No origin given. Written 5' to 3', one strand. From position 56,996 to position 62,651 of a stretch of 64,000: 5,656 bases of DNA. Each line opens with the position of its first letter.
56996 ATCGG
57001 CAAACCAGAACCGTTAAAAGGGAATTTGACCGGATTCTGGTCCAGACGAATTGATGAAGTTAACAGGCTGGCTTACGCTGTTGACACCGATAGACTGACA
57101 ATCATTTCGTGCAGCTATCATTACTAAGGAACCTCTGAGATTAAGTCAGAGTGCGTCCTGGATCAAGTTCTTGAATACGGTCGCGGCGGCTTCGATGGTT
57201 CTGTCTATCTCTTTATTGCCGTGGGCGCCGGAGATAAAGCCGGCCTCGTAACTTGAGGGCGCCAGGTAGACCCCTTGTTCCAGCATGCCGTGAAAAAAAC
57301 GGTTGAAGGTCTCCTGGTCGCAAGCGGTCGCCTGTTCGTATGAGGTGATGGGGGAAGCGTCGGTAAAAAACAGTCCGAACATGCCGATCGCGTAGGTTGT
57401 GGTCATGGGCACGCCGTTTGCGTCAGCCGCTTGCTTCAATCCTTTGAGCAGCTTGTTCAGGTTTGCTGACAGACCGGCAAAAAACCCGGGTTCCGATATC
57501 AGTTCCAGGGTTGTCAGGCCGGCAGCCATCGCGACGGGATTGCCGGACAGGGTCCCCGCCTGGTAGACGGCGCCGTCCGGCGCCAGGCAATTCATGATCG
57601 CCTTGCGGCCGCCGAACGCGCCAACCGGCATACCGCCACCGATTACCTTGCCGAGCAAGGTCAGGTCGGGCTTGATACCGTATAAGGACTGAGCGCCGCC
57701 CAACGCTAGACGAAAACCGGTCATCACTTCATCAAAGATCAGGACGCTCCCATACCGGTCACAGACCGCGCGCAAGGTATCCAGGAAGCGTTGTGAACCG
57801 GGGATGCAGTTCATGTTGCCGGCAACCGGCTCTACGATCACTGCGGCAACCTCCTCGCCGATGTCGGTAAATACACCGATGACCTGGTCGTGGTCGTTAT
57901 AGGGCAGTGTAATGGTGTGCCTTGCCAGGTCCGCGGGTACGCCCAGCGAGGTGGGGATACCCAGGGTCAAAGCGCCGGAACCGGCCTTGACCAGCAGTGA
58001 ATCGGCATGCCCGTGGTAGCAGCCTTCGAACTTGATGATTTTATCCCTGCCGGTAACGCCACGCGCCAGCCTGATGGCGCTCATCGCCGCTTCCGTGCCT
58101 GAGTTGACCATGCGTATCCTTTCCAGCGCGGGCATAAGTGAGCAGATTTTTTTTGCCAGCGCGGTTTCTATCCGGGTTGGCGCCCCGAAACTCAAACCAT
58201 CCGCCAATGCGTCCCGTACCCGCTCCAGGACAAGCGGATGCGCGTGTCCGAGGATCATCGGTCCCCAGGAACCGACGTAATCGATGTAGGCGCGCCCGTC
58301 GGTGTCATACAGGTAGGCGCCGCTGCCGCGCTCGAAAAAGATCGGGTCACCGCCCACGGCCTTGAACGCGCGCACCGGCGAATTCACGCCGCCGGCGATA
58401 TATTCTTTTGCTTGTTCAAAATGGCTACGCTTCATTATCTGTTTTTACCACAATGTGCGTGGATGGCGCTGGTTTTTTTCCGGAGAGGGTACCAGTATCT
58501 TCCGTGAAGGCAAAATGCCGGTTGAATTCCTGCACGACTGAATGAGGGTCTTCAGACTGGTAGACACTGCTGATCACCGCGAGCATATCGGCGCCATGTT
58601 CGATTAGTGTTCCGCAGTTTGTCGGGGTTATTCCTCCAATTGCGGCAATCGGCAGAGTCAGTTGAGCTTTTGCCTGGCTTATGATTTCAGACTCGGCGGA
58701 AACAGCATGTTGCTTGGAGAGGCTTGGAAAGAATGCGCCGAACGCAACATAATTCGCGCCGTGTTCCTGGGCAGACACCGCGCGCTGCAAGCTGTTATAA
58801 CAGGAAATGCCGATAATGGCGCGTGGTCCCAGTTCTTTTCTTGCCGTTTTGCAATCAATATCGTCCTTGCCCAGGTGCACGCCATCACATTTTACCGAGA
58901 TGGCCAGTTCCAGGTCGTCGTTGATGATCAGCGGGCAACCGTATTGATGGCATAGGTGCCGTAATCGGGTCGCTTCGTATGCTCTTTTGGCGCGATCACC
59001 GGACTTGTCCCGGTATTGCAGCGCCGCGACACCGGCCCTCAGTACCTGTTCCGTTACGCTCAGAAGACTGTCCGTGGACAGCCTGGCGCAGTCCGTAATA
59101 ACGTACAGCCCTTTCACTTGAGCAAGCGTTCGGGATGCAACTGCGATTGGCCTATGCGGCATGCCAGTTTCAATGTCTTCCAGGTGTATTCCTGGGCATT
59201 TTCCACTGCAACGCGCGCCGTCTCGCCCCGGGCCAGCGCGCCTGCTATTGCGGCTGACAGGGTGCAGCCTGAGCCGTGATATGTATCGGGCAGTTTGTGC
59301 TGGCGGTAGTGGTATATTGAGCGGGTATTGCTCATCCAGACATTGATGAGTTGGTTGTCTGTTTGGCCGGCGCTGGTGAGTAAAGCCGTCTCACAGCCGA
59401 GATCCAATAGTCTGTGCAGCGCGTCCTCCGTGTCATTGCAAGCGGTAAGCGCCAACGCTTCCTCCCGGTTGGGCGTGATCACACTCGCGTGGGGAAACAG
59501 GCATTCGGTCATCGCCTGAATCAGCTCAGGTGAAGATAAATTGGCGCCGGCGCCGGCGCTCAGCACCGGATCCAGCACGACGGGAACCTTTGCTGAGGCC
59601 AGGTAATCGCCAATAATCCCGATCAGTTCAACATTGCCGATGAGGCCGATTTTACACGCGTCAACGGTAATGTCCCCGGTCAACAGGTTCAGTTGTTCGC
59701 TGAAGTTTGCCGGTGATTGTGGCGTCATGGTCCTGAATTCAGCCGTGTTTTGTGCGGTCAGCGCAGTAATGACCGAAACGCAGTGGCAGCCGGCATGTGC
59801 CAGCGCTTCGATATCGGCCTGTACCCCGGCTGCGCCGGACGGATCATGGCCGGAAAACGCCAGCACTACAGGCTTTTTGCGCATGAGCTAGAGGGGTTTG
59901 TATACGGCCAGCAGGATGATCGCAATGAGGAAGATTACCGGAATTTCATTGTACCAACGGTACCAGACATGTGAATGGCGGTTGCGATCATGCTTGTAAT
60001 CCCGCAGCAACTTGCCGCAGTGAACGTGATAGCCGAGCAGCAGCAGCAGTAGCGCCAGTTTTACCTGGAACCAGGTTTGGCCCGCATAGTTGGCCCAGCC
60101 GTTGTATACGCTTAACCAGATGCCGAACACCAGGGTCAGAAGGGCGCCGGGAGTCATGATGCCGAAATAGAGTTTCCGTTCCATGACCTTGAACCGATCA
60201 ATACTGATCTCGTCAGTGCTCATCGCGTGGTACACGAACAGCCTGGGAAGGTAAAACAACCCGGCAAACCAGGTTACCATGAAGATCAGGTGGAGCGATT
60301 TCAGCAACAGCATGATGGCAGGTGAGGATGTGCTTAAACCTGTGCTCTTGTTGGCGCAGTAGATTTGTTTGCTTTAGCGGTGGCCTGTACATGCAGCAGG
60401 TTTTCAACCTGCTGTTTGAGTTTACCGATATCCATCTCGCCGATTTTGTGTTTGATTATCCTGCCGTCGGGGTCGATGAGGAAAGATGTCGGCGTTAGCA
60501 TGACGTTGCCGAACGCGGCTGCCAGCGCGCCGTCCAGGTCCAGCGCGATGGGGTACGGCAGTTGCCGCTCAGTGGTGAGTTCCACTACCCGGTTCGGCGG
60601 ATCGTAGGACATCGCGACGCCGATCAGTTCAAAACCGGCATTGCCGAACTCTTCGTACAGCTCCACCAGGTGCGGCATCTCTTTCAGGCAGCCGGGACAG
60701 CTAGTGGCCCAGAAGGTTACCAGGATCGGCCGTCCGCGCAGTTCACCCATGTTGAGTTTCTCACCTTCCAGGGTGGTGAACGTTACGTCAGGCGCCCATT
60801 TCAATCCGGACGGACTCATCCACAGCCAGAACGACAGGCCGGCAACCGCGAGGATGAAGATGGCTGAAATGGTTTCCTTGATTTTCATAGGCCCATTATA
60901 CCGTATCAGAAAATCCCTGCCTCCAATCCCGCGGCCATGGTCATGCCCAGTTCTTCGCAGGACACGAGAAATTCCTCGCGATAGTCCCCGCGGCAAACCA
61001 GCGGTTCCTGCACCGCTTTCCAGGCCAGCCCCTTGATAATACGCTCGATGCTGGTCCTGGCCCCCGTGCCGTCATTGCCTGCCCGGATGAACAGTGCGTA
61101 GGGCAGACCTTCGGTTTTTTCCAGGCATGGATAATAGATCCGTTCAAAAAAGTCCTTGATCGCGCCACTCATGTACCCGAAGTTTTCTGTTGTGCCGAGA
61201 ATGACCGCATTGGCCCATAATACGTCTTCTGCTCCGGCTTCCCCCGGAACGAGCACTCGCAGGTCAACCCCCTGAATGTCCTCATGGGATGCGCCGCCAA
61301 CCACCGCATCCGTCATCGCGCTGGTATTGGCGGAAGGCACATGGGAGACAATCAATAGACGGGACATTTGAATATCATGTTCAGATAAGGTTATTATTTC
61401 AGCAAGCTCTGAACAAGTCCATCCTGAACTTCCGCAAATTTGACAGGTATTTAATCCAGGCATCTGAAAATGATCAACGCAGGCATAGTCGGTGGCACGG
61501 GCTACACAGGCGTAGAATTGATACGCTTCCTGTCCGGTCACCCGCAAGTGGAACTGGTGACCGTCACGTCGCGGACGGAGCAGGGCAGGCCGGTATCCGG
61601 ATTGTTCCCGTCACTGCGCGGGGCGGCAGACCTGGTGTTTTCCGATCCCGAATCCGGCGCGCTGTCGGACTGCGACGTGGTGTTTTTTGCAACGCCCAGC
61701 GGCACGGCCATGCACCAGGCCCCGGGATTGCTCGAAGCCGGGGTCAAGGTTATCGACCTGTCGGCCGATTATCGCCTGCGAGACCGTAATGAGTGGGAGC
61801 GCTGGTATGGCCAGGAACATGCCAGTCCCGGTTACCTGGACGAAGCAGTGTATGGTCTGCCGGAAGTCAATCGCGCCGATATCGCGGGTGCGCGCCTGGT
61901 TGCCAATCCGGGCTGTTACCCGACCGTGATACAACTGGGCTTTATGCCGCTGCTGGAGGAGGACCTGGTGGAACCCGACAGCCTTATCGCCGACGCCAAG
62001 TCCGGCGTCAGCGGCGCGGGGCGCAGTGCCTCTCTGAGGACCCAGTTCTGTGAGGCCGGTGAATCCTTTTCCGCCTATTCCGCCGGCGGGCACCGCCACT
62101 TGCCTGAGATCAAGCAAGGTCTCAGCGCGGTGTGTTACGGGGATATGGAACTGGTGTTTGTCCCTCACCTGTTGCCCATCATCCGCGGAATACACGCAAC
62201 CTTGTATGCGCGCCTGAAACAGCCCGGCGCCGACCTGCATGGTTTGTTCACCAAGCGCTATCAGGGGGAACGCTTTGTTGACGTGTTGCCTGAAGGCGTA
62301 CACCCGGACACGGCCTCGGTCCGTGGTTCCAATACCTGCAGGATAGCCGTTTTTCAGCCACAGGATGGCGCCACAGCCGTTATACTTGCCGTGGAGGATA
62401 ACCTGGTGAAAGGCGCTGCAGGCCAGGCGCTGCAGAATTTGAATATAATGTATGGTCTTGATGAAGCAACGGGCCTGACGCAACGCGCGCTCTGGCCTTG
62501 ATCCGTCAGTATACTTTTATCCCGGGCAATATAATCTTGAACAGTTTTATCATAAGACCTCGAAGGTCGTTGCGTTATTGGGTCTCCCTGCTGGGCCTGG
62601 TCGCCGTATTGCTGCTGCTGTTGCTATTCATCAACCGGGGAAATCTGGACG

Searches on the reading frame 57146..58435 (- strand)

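Call 17: search_protein_families(library=ncbifam, proteins=[window:57146-58435:-], max_evalue=1e-15)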
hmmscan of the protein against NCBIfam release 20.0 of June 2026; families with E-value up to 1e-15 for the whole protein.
window:57146-58435:- (429 aa): 65 families (the best 25 are shown)
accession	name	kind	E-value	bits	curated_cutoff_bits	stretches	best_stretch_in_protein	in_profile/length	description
NF000818.0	PRK00062.1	subfamily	3.4e-201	668.5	398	1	3-424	7-427/429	glutamate-1-semialdehyde 2,1-aminomutase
TIGR00713.1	hemL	equivalog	1.8e-184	613.3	527.3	1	3-423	3-422/423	glutamate-1-semialdehyde 2,1-aminomutase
NF009055.0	PRK12389.1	equivalog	1e-154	515.4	637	1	5-426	9-430/431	glutamate-1-semialdehyde 2,1-aminomutase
NF001864.0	PRK00615.1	equivalog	8.7e-118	393.6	706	1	5-413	10-418/433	glutamate-1-semialdehyde aminotransferase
NF041362.1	GntE_guanitoxin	equivalog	7.2e-99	331.2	525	1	5-414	11-426/426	guanitoxin biosynthesis PLP-dependent transaminase GntE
NF004856.0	PRK06209.1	equivalog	1e-59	202.2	486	1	30-420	40-412/450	glutamate-1-semialdehyde 2,1-aminomutase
NF005453.0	PRK07046.1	subfamily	1.2e-53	182.4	425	1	30-425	57-452/453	transaminase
TIGR00707.1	argD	subfamily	1.4e-50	172.3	410.05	1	29-340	8-313/381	acetylornithine/succinylornithine family transaminase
NF049976.1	AmadipTransam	equivalog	4.1e-49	167.6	650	1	30-394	14-381/416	2-aminoadipate transaminase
NF005993.0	PRK08117.1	subfamily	1.4e-48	165.6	574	2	193-333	205-343/433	aspartate aminotransferase family protein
NF002874.0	PRK03244.1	equivalog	7.1e-45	153.5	457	1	28-336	23-322/399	acetylornithine transaminase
NF004426.0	PRK05769.1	equivalog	1.8e-43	149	552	1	31-335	37-357/441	acetyl ornithine aminotransferase family protein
NF002797.0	PRK02936.1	equivalog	2.5e-42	145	496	1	26-336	7-306/385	acetylornithine transaminase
NF002325.0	PRK01278.1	subfamily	4.4e-41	140.8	372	1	31-338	14-316/395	acetylornithine transaminase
NF042418.1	LysJ_Th_th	equivalog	4.5e-41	141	700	1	34-315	22-294/386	[LysW]-aminoadipate semialdehyde transaminase LysJ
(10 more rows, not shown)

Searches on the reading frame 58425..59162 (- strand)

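Call 51: search_protein_families(library=pfam, proteins=[window:58425-59162:-], max_evalue=0.00001)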
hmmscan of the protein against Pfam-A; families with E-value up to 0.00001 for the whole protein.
window:58425-59162:- (245 aa): 1 family
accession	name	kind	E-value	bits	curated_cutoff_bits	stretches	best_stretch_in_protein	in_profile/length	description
PF02581.23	TMP-TENI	-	2.8e-57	193.4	27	1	19-200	1-180/180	Thiamine monophosphate synthase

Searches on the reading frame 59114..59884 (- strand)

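Call 51: search_protein_families(library=pfam, proteins=[window:59114-59884:-], max_evalue=0.00001)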
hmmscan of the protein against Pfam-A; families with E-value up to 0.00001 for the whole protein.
window:59114-59884:- (256 aa): 1 family
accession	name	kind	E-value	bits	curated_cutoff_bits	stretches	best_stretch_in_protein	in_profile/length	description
PF08543.17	Phos_pyr_kin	-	2.2e-64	217.6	27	1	14-248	1-242/246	Phosphomethylpyrimidine kinase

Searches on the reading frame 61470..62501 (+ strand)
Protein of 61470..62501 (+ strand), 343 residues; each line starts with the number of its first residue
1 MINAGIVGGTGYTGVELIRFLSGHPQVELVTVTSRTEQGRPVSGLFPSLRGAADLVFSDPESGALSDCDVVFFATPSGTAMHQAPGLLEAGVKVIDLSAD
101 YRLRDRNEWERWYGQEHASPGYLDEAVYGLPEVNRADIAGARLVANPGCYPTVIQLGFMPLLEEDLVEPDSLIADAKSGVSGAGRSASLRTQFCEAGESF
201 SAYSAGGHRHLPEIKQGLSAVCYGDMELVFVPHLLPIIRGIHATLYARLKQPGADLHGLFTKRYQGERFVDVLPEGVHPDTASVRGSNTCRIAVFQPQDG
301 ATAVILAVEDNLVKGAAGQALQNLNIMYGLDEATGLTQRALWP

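Call 17: search_protein_families(library=ncbifam, proteins=[window:61470-62501:+], max_evalue=1e-15)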
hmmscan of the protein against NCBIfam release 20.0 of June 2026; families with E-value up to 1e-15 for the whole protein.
window:61470-62501:+ (343 aa): 2 families
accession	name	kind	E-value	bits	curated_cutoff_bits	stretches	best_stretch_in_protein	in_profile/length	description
TIGR01850.1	argC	equivalog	2.1e-125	418.5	233.6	1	3-343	2-345/345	N-acetyl-gamma-glutamyl-phosphate reductase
TIGR01851.1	argC_other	equivalog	2.4e-27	96.1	229.85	1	124-330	87-310/310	N-acetyl-gamma-glutamyl-phosphate reductase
